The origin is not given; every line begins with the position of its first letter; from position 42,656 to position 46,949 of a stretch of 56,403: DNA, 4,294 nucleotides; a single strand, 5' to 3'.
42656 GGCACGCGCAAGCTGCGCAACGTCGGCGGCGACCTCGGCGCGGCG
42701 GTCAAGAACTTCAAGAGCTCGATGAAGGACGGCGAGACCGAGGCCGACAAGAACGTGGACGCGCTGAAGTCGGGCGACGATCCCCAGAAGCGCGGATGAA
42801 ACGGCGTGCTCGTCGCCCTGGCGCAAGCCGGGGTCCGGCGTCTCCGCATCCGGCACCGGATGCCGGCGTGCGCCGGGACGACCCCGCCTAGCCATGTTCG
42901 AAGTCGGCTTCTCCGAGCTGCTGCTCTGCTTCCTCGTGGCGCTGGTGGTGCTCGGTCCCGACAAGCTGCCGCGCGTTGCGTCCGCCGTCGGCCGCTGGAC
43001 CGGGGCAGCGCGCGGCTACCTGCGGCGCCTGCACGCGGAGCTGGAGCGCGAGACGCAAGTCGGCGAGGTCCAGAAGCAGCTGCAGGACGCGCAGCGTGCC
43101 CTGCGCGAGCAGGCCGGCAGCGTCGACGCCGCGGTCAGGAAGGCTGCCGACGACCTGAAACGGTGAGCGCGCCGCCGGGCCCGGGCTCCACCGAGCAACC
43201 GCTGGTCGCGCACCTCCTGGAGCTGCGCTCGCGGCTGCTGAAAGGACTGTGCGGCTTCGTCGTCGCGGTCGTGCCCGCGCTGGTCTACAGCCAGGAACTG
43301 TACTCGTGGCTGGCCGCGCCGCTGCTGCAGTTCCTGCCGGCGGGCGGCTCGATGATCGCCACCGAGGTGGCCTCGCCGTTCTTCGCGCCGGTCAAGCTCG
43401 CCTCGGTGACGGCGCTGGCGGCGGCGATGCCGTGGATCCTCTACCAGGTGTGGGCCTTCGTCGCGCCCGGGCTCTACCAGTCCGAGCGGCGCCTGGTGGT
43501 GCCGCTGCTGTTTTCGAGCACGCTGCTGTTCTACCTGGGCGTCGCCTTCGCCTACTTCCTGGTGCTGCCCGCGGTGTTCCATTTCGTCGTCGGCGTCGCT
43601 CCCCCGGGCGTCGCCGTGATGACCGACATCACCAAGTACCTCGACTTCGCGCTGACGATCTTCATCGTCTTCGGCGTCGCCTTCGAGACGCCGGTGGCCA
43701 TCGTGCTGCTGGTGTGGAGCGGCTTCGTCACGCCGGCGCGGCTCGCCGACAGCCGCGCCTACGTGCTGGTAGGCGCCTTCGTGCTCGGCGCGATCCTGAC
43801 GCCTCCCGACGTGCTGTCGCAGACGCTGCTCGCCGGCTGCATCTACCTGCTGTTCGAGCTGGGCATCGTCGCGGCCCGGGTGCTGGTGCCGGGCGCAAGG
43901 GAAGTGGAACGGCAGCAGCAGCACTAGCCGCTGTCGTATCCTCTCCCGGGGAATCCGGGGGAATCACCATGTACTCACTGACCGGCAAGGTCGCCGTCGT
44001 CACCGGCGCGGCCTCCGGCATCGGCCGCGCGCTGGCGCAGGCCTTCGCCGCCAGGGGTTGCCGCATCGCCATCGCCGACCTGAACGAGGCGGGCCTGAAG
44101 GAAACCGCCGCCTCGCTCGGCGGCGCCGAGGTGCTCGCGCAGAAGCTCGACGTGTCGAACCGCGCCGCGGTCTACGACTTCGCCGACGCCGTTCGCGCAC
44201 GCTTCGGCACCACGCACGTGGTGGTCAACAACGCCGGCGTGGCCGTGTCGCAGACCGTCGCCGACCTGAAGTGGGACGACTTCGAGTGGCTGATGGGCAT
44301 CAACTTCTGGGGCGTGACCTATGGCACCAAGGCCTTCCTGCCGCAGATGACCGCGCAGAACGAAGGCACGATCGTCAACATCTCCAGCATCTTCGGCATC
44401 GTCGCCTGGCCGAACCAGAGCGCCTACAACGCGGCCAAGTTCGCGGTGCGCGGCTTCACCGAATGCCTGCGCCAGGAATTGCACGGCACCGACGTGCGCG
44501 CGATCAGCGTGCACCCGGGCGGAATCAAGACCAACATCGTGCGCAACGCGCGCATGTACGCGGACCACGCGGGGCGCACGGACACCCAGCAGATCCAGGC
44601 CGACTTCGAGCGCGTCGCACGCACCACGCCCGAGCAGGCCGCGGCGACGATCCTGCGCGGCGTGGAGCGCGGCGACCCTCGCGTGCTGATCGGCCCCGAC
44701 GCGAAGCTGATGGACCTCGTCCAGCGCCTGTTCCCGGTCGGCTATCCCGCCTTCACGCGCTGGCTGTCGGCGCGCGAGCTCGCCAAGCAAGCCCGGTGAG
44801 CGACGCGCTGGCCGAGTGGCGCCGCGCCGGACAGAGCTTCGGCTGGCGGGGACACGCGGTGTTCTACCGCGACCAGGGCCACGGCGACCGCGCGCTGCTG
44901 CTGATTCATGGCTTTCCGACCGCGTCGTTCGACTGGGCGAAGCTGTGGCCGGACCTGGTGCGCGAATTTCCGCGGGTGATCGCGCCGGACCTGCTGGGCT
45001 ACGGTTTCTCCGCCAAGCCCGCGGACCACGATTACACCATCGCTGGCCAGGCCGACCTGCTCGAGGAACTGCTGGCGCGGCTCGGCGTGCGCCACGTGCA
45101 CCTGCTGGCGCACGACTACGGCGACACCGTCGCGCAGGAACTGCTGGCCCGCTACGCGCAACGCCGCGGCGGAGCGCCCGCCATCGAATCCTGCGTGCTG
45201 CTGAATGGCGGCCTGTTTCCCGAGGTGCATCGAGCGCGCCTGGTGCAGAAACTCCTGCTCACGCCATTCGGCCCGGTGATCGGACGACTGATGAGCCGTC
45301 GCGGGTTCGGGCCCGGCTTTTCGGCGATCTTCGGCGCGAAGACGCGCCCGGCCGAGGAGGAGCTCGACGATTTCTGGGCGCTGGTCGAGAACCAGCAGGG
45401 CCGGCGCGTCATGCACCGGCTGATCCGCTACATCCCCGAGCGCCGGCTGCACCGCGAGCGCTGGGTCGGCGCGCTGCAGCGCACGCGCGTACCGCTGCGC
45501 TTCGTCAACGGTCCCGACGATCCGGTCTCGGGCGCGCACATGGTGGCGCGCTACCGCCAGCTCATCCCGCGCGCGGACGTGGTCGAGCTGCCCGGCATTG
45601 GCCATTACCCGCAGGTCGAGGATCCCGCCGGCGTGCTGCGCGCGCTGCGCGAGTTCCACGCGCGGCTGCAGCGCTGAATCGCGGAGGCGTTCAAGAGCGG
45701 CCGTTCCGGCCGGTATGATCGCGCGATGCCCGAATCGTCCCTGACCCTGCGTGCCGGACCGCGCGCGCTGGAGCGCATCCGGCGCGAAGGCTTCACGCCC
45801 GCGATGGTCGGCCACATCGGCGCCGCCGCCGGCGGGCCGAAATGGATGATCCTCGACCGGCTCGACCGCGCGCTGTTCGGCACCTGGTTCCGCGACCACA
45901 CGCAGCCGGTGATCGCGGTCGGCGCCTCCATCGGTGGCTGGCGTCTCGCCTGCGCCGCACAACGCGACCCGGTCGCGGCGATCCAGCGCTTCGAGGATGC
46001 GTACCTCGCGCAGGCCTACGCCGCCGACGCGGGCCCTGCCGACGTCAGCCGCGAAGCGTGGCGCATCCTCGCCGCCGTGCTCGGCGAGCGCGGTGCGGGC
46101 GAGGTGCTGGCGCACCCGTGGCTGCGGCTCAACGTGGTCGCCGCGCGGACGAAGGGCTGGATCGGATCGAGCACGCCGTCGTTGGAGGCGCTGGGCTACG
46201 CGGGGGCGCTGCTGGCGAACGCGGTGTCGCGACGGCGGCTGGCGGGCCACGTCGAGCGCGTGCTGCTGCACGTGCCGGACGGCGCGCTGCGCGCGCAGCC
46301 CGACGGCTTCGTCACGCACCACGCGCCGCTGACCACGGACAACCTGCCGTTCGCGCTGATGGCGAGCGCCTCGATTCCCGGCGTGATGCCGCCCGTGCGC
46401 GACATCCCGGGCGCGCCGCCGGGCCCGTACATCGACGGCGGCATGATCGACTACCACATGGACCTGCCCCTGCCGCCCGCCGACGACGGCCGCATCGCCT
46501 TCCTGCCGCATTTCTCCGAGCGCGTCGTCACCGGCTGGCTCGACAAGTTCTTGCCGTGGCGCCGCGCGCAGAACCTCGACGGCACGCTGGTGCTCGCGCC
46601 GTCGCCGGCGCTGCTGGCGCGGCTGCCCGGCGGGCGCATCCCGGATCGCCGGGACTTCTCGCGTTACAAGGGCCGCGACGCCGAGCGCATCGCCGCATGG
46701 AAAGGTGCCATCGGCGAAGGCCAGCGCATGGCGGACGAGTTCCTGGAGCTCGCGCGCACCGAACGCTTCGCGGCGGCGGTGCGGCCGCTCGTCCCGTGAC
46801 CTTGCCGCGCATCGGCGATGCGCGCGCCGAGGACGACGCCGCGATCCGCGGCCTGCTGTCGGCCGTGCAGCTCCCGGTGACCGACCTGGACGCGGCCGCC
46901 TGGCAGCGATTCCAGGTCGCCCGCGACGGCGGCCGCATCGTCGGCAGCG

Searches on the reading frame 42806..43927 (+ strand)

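Call 62: search_protein_families(library=pfam, proteins=[window:42806-43927:+], max_evalue=0.0001)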
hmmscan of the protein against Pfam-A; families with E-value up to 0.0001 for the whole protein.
window:42806-43927:+ (373 aa): 1 family
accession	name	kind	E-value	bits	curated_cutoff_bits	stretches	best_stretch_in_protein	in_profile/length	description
PF00902.23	TatC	-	3.5e-66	223.4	25.1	1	136-343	2-206/208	Sec-independent protein translocase protein (TatC)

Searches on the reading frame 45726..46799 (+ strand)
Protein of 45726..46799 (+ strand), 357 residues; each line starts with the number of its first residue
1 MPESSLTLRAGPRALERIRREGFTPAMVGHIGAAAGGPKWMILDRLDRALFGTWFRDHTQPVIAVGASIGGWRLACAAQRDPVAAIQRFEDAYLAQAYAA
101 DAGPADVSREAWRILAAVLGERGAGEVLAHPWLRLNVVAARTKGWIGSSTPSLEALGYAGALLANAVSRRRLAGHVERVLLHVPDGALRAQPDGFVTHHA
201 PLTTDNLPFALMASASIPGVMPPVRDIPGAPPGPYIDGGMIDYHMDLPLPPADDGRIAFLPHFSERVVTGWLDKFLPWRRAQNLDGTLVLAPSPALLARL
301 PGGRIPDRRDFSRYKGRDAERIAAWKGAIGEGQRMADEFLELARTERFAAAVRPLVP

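Call 62: search_protein_families(library=pfam, proteins=[window:45726-46799:+], max_evalue=0.0001)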
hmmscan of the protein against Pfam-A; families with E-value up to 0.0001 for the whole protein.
window:45726-46799:+ (357 aa): 1 family
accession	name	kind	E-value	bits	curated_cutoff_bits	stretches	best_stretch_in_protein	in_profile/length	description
PF01734.28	Patatin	-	5.3e-08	33.7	27.7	1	60-242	27-183/191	Patatin-like phospholipase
